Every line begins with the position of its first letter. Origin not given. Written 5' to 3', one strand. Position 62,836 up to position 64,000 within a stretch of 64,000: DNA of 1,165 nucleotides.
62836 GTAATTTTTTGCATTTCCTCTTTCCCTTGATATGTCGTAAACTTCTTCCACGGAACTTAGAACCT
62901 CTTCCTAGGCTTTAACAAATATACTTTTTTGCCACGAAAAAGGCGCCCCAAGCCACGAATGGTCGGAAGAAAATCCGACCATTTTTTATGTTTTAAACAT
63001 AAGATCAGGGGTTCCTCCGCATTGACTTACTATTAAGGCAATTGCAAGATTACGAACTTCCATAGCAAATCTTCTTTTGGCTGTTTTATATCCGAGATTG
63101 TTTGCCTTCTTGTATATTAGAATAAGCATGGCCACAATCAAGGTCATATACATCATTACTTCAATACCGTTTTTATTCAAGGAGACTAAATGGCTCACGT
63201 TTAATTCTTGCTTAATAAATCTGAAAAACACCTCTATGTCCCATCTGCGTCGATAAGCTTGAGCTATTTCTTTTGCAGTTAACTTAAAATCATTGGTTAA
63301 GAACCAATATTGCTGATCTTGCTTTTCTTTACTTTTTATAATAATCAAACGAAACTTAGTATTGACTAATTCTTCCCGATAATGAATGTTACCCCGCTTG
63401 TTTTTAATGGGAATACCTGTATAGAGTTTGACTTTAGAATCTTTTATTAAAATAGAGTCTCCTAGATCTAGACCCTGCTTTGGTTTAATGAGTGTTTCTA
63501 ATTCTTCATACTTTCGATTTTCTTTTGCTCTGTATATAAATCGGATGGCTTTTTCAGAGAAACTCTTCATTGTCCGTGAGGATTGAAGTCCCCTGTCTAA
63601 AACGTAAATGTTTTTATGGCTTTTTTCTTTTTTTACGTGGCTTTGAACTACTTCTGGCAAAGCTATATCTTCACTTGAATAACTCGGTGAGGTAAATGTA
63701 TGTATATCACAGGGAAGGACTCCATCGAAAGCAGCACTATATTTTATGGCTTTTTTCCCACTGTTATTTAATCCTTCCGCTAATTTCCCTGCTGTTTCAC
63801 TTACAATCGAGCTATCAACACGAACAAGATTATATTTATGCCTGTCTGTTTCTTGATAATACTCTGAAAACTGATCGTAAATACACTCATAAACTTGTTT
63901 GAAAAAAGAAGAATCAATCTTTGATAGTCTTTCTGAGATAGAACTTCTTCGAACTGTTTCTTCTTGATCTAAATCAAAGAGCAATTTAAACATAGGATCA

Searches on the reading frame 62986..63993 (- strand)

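Call 57: search_protein_families(library=pfam, max_evalue=0.00001, proteins=[window:62986-63993:-])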
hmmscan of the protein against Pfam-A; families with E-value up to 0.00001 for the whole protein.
window:62986-63993:- (335 aa): 2 families
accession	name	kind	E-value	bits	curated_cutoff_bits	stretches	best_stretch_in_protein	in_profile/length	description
PF01609.27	DDE_Tnp_1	-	5e-17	62.8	23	1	74-290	28-200/200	Transposase DDE domain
PF04693.18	DDE_Tnp_2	-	4.2e-07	30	20.2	1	204-288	230-315/327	Archaeal putative transposase ISC1217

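Call 58: search_protein_families(library=ncbifam, proteins=[window:62986-63993:-])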
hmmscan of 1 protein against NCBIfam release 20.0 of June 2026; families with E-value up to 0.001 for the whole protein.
window:62986-63993:- (335 aa): 11 families
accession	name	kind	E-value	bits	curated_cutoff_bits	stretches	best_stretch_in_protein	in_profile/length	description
NF033592.1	transpos_IS4_1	equivalog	2.4e-38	132.1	115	1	10-291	60-328/332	IS4 family transposase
NF033559.2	transpos_IS1634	equivalog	6.3e-15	55.2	100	2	213-291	345-422/483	IS1634 family transposase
NF049925.1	transpos_IS4_4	equivalog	2.1e-12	46.5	250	1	202-272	277-348/449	IS4 family transposase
NF049999.1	transpos_IS701_3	equivalog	9.2e-11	41.3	170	1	209-295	272-361/412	IS701 family transposase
NF033591.1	transpos_IS4_2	equivalog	2.1e-10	40.2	152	1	125-290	117-276/340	IS4 family transposase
NF033590.1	transpos_IS4_3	equivalog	8.4e-09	34.9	160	1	120-304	127-332/405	IS4 family transposase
NF041680.1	transp_NF041680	equivalog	1.2e-08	34.5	440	1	208-267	275-341/439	NF041680 family putative transposase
NF033540.2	transpos_IS701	equivalog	5e-08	32.6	150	1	213-278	280-346/363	IS701 family transposase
NF049921.1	transpos_IS701_2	equivalog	2.2e-07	30.6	250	1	121-275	139-271/318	IS701 family transposase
NF033539.1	transpos_IS1380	equivalog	2.2e-07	29.9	180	1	122-310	202-391/419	IS1380 family transposase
NF033541.0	transpos_ISH3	equivalog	8.7e-05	21.8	225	1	211-265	209-270/298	ISH3 family transposase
